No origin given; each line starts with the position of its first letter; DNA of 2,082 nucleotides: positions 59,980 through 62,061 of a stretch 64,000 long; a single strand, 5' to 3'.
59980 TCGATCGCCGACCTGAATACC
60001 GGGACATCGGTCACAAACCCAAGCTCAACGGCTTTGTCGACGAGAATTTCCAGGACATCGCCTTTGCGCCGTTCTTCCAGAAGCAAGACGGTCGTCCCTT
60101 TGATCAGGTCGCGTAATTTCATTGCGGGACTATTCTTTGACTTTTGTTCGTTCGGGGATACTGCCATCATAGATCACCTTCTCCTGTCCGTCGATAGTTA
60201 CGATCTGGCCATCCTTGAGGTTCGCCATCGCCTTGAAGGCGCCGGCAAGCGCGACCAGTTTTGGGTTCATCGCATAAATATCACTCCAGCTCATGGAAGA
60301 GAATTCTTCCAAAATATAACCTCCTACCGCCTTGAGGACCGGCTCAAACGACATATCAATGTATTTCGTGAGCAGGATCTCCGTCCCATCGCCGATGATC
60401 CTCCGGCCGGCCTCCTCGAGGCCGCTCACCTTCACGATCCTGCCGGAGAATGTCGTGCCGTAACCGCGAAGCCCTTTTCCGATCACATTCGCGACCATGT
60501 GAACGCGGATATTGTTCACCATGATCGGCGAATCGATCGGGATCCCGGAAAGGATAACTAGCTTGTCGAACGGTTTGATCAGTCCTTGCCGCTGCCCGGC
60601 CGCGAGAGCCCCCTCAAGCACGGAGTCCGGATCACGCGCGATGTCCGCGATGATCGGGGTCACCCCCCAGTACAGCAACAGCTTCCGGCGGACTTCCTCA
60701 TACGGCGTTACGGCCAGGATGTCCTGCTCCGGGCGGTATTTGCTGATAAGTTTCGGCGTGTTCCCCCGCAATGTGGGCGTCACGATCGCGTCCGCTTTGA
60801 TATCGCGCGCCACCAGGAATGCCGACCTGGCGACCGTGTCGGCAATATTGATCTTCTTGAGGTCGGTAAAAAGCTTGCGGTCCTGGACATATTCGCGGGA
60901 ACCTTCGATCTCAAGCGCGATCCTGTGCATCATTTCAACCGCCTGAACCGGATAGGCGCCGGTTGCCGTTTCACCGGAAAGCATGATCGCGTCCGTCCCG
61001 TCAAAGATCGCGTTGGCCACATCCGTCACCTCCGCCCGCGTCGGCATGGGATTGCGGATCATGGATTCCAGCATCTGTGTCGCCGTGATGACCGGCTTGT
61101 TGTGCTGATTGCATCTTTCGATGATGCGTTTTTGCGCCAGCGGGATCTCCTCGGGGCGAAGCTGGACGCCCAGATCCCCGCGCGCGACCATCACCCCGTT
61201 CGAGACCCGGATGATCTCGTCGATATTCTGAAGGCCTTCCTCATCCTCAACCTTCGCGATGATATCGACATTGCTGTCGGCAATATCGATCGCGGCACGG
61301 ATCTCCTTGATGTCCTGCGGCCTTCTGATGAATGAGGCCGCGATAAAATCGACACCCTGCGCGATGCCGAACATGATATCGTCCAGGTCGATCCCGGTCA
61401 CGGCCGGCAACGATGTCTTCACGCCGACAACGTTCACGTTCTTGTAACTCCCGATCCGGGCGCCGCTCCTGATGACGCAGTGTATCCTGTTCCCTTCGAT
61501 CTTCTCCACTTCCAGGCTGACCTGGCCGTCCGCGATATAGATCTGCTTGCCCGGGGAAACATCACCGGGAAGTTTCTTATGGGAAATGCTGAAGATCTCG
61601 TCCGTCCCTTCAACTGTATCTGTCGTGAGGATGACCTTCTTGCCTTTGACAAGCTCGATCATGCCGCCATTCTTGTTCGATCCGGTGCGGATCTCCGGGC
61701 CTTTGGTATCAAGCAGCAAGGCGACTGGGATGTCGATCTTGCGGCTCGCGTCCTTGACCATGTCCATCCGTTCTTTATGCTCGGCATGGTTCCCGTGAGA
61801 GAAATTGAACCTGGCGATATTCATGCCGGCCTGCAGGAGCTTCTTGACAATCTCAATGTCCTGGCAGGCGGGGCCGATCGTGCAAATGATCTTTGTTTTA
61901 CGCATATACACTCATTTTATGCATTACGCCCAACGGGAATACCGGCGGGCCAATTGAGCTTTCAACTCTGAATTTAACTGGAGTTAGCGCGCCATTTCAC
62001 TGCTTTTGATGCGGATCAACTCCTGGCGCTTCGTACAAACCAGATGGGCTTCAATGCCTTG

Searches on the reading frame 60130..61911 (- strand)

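Call 61: search_protein_families(library=pfam, proteins=[window:60130-61911:-], max_evalue=0.00001)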
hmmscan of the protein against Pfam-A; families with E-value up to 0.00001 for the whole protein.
window:60130-61911:- (593 aa): 3 families
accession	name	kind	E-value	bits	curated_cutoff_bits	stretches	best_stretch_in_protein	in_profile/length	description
PF00224.27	PK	-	3.8e-128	427.6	30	1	3-325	1-328/328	Pyruvate kinase, barrel domain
PF02887.21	PK_C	-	4.3e-29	101.4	28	1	358-471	1-114/114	Pyruvate kinase, alpha/beta domain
PF00391.29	PEP-utilizers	-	1.4e-06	28.2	23.1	1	510-577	4-71/72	PEP-utilising enzyme, mobile domain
